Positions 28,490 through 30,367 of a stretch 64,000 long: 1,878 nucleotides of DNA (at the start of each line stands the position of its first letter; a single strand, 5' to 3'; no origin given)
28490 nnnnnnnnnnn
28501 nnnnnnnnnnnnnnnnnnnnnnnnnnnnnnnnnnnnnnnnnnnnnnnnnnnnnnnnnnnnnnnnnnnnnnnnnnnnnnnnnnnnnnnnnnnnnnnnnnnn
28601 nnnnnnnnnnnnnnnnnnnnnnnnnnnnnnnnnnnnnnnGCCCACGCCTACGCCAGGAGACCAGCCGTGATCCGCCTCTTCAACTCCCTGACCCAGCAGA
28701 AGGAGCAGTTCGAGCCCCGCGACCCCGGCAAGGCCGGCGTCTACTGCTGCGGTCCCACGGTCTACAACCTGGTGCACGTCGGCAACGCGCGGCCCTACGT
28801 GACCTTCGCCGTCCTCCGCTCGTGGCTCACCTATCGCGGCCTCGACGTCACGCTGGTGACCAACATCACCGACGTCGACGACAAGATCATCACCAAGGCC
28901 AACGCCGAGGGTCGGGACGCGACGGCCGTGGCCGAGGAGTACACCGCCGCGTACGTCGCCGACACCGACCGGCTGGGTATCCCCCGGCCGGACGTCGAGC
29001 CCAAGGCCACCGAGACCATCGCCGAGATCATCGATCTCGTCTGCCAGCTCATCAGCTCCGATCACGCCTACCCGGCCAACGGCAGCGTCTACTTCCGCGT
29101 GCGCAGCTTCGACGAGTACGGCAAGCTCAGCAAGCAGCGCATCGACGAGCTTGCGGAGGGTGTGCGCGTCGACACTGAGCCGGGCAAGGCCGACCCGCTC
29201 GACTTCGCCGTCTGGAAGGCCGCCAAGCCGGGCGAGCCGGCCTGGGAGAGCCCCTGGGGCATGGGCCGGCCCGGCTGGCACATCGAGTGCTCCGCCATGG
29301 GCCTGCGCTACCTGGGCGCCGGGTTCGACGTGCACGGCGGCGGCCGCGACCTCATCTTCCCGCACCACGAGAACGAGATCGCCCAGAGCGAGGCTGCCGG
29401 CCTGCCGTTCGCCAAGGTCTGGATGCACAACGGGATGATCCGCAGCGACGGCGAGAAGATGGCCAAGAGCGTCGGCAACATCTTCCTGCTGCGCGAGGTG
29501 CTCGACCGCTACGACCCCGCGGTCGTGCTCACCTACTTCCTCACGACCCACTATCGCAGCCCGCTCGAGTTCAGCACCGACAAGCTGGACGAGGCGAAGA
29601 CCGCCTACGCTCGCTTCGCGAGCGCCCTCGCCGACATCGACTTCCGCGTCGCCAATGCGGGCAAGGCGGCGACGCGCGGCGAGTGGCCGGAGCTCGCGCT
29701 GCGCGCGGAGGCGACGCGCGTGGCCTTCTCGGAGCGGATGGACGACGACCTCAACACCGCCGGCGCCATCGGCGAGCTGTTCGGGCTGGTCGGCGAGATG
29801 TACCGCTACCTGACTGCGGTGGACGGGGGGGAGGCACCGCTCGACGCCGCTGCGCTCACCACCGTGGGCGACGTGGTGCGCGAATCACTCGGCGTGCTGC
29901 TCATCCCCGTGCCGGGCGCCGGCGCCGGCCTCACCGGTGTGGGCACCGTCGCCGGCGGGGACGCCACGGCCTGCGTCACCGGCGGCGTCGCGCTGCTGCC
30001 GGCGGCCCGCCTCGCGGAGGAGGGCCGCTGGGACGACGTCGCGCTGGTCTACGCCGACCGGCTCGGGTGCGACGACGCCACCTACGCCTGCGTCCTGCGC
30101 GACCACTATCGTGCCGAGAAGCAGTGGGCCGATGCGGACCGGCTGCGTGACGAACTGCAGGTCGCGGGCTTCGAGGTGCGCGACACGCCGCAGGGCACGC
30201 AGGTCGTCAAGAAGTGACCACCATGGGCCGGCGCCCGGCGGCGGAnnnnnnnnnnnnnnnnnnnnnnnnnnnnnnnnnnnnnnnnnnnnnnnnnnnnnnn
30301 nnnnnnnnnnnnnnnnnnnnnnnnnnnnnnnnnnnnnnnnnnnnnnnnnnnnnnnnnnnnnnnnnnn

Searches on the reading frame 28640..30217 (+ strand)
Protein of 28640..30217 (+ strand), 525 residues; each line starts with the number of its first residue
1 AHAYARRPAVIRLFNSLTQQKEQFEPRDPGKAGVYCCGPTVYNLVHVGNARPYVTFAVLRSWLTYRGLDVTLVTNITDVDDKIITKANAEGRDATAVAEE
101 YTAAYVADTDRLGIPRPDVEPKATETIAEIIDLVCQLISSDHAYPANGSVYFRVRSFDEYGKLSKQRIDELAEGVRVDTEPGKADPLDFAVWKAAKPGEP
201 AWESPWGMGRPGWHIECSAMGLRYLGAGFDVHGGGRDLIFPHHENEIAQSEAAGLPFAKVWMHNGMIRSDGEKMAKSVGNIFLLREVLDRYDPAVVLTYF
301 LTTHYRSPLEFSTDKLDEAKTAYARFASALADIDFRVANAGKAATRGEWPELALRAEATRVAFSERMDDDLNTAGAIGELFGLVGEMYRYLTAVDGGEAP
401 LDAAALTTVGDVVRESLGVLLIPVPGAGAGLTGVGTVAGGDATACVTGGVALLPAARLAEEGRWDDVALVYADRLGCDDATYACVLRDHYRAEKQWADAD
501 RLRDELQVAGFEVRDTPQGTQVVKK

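Call 43: search_protein_families(library=pfam, proteins=[window:28640-30217:+], max_evalue=0.00001)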
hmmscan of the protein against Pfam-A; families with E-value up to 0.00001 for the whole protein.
window:28640-30217:+ (525 aa): 3 families
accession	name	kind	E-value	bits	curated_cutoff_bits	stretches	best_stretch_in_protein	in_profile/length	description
PF01406.26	tRNA-synt_1e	-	1.2e-116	389.8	27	1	24-320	2-300/301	tRNA synthetases class I (C) catalytic domain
PF09190.17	DALR_2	-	3.2e-09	37.6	22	1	362-415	1-48/57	DALR domain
PF09334.17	tRNA-synt_1g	-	6.8e-06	25.5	20.1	0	250-306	304-359/391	tRNA synthetases class I (M)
